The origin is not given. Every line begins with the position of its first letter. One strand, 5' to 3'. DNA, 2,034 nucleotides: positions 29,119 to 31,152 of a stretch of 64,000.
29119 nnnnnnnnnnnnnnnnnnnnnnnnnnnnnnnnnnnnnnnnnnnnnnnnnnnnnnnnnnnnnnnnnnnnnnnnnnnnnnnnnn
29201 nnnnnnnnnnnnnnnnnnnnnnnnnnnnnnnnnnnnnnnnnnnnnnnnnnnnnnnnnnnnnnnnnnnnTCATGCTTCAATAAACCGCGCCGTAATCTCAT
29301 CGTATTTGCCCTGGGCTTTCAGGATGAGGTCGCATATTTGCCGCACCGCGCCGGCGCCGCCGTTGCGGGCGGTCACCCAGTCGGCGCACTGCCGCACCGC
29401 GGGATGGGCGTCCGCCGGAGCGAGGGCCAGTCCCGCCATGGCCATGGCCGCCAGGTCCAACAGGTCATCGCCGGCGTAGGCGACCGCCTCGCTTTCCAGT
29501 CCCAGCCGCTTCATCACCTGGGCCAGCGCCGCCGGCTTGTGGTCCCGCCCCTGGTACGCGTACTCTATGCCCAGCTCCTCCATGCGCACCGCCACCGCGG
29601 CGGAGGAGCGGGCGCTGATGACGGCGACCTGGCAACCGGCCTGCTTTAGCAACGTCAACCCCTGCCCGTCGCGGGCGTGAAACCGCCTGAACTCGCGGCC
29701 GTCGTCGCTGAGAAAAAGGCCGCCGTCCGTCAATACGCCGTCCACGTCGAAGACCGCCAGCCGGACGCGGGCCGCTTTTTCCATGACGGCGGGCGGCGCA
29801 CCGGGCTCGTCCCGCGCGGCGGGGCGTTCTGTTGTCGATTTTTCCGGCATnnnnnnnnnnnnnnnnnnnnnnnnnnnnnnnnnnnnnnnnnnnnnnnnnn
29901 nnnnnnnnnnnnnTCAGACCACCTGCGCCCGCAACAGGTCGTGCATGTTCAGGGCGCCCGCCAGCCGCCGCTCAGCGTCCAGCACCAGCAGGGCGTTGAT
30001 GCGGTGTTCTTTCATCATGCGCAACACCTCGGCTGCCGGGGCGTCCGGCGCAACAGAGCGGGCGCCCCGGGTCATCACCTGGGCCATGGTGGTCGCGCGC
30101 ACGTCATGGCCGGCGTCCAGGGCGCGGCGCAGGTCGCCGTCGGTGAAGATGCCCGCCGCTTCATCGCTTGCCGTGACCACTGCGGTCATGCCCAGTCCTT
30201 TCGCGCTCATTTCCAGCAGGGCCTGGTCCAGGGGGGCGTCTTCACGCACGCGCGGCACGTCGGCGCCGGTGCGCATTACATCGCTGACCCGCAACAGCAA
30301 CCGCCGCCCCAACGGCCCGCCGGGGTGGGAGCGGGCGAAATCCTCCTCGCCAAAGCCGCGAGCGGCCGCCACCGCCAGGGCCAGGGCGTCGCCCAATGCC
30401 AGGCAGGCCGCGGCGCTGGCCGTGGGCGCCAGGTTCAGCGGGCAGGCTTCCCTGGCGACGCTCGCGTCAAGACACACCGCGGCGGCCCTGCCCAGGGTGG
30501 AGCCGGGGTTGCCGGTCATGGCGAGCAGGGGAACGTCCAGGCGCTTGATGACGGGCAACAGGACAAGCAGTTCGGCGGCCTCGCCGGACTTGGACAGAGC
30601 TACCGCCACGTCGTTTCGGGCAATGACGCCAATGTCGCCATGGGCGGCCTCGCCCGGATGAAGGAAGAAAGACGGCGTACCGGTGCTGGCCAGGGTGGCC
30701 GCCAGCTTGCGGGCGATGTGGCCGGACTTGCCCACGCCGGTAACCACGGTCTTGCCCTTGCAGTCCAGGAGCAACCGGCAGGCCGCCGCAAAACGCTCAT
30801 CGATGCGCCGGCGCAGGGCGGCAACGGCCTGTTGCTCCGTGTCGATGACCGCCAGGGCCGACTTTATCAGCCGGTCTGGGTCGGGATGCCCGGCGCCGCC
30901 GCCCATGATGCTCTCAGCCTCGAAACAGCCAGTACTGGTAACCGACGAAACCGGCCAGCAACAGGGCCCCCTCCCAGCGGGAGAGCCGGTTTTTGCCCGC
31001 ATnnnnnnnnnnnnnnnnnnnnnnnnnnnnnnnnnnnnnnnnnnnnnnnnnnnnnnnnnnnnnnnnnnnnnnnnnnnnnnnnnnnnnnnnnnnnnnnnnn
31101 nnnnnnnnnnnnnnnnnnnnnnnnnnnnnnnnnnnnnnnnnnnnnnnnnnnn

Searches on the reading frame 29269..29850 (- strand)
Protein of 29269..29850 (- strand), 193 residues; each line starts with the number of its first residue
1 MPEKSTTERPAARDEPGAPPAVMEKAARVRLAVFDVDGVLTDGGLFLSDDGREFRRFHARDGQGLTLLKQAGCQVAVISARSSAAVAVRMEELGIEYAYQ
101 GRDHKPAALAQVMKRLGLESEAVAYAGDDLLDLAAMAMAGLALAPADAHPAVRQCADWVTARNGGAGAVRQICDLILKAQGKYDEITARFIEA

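Call 9: search_protein_families(library=ncbifam, proteins=[window:29269-29850:-], max_evalue=0.00001)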
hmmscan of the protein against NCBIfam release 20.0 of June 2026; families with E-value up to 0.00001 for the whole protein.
window:29269-29850:- (193 aa): 10 families
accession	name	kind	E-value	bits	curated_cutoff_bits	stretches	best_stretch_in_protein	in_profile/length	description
NF007019.0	PRK09484.1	equivalog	4.4e-54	183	208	1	21-187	17-183/187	3-deoxy-manno-octulosonate-8-phosphatase KdsC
TIGR01670.1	KdsC-phosphatas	subfamily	5.3e-44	149.9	106.95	1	29-181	1-153/154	3-deoxy-D-manno-octulosonate 8-phosphate phosphatase, YrbI family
TIGR02726.1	phenyl_P_delta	equivalog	3.5e-41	141.2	281.95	1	23-189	1-167/169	phenylphosphate carboxylase subunit delta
NF058599.1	KDN-9-PPhBT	equivalog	4.4e-32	111.4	180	1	30-178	3-151/152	3-deoxy-D-glycero-D-galacto-nonulopyranosonate 9-phosphatase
TIGR01662.1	HAD-SF-IIIA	subfamily_domain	3.7e-12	46.5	44.6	1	30-142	1-134/141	HAD-IIIA family hydrolase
NF002245.0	PRK01158.1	equivalog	2.2e-11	43.5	198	1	104-175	157-228/233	phosphoglycolate phosphatase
TIGR00099.1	Cof-subfamily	subfamily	4.2e-11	42.9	137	1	104-167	188-251/256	Cof-type HAD-IIB family hydrolase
TIGR01487.1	Pglycolate_arch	equivalog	3.5e-10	40.1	122.75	1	104-169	147-212/215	phosphoglycolate phosphatase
NF007806.0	PRK10513.1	equivalog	1.4e-06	27.9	273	1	103-175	195-267/270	sugar-phosphatase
TIGR01482.1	SPP-subfamily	subfamily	4.3e-06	26.4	107.15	1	104-174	149-219/225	sucrose-phosphate phosphatase subfamily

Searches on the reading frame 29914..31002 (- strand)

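Call 9: search_protein_families(library=ncbifam, proteins=[window:29914-31002:-], max_evalue=0.00001)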
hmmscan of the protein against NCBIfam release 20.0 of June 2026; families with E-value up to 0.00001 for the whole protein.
window:29914-31002:- (362 aa): 6 families
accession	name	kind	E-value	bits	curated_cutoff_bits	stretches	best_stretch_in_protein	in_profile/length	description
NF008141.0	PRK10892.1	equivalog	4.1e-119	397.7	505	1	48-362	15-328/328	arabinose-5-phosphate isomerase KdsD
NF008581.0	PRK11543.1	equivalog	1.8e-101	339.4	481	1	45-361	5-320/321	arabinose-5-phosphate isomerase GutQ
TIGR00393.1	kpsF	subfamily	3.7e-100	334.9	203.7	1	83-352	1-268/268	KpsF/GutQ family sugar-phosphate isomerase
NF008590.0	PRK11557.1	equivalog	1.4e-09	37.8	355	1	60-211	111-259/282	MurR/RpiR family transcriptional regulator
TIGR03127.2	RuMP_HxlB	equivalog_domain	4.2e-07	30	160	1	65-225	13-173/178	6-phospho-3-hexuloisomerase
NF041552.1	TF_PrdR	equivalog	1.6e-06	26.8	795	1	237-357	6-122/577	sigma-54 dependent transcriptional regulator PrdR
